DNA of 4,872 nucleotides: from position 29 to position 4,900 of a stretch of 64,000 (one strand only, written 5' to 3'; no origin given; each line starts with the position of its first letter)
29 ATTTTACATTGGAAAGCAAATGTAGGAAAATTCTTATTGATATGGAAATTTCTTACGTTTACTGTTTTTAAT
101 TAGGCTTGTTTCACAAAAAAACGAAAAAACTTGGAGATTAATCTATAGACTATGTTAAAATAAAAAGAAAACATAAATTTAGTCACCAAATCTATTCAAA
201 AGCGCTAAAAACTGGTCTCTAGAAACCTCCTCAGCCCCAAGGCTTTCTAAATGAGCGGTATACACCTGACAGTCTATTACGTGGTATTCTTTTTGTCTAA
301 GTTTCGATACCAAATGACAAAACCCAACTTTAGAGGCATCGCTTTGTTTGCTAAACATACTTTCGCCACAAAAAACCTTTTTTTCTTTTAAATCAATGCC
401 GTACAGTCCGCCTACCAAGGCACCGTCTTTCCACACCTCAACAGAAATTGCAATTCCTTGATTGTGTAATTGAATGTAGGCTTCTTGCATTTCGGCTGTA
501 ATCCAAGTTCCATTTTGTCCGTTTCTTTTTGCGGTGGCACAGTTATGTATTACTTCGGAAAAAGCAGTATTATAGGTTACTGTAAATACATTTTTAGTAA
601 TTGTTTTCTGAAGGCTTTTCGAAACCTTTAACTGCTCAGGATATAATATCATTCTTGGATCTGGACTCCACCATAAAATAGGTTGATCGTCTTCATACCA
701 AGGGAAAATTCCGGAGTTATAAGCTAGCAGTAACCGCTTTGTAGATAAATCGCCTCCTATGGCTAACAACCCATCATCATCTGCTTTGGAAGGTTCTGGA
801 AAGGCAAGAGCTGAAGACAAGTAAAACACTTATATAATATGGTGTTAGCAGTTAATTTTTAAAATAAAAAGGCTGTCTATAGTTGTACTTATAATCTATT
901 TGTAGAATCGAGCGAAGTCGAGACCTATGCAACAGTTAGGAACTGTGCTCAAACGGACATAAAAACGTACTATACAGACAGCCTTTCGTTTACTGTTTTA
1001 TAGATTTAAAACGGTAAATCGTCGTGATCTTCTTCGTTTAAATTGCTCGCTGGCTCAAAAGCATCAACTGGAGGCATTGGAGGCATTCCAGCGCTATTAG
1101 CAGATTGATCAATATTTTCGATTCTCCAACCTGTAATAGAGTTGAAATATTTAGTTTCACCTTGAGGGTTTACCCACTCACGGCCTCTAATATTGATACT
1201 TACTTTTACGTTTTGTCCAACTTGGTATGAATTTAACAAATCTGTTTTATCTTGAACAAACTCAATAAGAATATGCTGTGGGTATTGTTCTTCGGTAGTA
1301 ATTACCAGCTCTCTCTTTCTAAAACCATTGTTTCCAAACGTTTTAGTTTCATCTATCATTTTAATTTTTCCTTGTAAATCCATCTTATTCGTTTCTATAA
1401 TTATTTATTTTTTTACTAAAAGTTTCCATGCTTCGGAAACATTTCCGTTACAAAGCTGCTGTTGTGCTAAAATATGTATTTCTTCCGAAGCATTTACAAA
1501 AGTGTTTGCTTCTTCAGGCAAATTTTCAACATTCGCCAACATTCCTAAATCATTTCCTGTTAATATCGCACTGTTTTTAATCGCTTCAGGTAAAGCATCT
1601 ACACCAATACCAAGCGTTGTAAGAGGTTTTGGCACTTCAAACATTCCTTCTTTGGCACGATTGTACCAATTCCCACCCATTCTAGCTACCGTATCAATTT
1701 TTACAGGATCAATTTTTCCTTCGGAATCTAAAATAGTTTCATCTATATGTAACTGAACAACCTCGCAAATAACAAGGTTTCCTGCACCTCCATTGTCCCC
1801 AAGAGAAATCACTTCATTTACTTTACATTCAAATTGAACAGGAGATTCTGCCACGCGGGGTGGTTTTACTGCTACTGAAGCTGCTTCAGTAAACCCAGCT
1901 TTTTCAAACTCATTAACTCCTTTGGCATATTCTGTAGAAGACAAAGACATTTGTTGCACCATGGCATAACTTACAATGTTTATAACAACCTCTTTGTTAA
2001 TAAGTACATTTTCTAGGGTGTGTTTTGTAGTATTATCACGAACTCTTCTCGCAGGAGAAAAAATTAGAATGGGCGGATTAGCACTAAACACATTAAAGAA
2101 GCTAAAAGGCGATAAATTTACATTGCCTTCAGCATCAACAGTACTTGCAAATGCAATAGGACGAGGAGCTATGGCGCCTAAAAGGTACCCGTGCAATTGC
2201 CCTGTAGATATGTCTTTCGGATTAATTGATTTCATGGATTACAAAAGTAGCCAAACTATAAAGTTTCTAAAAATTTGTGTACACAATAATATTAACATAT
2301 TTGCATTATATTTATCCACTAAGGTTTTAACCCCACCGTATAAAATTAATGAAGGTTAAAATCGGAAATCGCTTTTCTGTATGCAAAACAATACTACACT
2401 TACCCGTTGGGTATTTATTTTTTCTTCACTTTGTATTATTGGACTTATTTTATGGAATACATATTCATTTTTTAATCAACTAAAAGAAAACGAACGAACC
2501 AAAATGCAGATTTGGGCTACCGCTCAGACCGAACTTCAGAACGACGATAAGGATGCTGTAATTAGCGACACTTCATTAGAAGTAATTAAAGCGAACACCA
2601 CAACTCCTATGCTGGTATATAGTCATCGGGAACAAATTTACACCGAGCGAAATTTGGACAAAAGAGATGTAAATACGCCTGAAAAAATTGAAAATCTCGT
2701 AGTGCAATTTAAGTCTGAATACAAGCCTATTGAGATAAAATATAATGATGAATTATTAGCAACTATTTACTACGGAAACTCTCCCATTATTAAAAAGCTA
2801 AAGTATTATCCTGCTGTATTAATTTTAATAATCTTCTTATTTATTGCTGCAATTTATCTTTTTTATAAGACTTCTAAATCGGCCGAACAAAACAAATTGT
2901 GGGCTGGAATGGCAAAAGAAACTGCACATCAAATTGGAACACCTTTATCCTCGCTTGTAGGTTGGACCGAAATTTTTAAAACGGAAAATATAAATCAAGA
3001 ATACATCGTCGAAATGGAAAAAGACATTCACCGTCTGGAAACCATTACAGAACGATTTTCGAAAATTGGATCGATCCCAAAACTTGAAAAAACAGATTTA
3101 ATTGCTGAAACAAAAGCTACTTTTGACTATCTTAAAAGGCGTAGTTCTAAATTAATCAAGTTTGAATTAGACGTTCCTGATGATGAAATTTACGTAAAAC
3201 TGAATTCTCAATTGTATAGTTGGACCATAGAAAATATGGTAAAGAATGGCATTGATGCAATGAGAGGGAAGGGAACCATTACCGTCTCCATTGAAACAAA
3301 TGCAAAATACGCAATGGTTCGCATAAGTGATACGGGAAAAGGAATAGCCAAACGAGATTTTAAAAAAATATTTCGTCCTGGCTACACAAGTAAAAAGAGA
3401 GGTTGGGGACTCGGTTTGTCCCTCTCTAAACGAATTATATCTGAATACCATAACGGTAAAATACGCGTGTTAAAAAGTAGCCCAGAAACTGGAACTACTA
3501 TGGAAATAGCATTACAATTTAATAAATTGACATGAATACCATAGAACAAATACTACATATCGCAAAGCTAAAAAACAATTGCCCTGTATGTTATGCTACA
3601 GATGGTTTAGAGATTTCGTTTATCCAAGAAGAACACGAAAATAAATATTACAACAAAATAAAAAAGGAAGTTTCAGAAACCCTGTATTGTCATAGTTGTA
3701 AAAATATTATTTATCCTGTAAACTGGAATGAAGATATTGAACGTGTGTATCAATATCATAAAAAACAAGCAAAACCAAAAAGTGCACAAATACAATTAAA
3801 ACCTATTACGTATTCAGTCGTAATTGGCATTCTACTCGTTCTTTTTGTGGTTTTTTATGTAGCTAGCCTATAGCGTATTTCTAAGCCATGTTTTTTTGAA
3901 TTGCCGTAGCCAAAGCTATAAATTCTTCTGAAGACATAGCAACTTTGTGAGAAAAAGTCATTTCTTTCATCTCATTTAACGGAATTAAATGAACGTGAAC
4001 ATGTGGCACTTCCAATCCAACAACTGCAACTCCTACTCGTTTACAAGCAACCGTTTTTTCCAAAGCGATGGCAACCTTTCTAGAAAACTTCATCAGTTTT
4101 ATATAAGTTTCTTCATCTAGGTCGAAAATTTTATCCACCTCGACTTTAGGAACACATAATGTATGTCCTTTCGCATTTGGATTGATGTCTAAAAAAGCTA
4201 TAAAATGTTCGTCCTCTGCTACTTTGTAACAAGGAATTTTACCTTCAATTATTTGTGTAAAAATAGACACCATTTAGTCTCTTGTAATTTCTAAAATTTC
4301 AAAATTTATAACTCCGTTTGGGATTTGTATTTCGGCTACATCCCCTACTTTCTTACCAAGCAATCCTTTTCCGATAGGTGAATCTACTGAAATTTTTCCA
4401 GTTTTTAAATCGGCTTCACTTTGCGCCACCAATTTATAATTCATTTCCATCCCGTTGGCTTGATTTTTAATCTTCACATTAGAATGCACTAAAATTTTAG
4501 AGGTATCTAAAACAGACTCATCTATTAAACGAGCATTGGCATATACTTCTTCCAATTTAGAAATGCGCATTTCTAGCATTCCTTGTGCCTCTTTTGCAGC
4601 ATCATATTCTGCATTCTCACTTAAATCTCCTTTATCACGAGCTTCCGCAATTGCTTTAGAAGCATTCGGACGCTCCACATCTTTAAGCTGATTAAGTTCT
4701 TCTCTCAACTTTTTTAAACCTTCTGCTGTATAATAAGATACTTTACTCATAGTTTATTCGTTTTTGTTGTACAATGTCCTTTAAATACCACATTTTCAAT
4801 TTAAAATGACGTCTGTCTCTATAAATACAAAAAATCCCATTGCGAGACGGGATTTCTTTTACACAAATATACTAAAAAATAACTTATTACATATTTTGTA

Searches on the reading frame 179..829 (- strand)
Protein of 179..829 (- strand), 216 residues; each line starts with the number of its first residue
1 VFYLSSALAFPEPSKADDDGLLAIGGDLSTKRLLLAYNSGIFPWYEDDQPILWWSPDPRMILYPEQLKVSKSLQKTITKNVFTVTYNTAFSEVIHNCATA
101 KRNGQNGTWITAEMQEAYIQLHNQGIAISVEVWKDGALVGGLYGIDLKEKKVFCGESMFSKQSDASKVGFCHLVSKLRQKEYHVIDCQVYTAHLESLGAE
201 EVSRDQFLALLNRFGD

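Call 83: search_protein_families(library=pfam, proteins=[window:179-829:-], max_evalue=0.0001)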
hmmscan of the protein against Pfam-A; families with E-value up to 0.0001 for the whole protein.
window:179-829:- (216 aa): 1 family
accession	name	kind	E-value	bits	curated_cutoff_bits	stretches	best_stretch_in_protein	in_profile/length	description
PF03588.20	Leu_Phe_trans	-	1.1e-75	253.3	22.7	1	31-202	2-170/171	Leucyl/phenylalanyl-tRNA protein transferase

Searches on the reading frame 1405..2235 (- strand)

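Call 83: search_protein_families(library=pfam, proteins=[window:1405-2235:-], max_evalue=0.0001)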
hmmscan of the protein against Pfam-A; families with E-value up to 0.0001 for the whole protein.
window:1405-2235:- (276 aa): 1 family
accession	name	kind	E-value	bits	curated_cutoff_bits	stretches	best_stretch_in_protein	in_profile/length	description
PF01613.24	Flavin_Reduct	-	1.6e-19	70.9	27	1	24-167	5-136/153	Flavin reductase like domain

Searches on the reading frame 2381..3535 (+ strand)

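Call 83: search_protein_families(library=pfam, proteins=[window:2381-3535:+], max_evalue=0.0001)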
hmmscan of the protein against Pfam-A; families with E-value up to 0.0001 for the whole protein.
window:2381-3535:+ (384 aa): 4 families
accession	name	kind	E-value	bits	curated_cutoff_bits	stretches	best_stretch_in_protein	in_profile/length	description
PF02518.31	HATPase_c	-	5.1e-20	72.4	26.4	1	283-380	10-109/111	Histidine kinase-, DNA gyrase B-, and HSP90-like ATPase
PF13589.12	HATPase_c_3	-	9.7e-06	26.1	25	1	284-340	8-63/137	Histidine kinase-, DNA gyrase B-, and HSP90-like ATPase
PF00512.31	HisKA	-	1.4e-05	25.5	26.9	1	178-229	6-63/66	His Kinase A (phospho-acceptor) domain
PF14501.12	HATPase_c_5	-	8.7e-05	22.8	22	0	282-362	9-87/102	GHKL domain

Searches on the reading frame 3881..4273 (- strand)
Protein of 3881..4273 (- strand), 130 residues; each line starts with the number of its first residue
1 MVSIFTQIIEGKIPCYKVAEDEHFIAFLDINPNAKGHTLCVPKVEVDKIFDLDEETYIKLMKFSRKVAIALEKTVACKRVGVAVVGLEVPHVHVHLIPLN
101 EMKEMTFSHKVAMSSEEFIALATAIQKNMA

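Call 83: search_protein_families(library=pfam, proteins=[window:3881-4273:-], max_evalue=0.0001)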
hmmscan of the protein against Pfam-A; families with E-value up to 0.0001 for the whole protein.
window:3881-4273:- (130 aa): 2 families
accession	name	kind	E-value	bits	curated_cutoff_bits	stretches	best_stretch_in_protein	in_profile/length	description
PF01230.28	HIT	-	1.6e-19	70.8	21.5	1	11-101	2-97/98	HIT domain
PF11969.13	DcpS_C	-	1.5e-13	51.6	24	1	4-100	3-103/114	Scavenger mRNA decapping enzyme C-term binding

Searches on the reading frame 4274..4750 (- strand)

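Call 83: search_protein_families(library=pfam, proteins=[window:4274-4750:-], max_evalue=0.0001)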
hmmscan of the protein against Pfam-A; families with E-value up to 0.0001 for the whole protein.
window:4274-4750:- (158 aa): 2 families
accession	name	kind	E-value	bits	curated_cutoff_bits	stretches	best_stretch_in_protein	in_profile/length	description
PF03449.20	GreA_GreB_N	-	3.6e-28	98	24.5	1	6-74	2-70/71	Transcription elongation factor, N-terminal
PF01272.25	GreA_GreB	-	2.1e-25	88.9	26.9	1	83-156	3-76/77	Transcription elongation factor, GreA/GreB, C-term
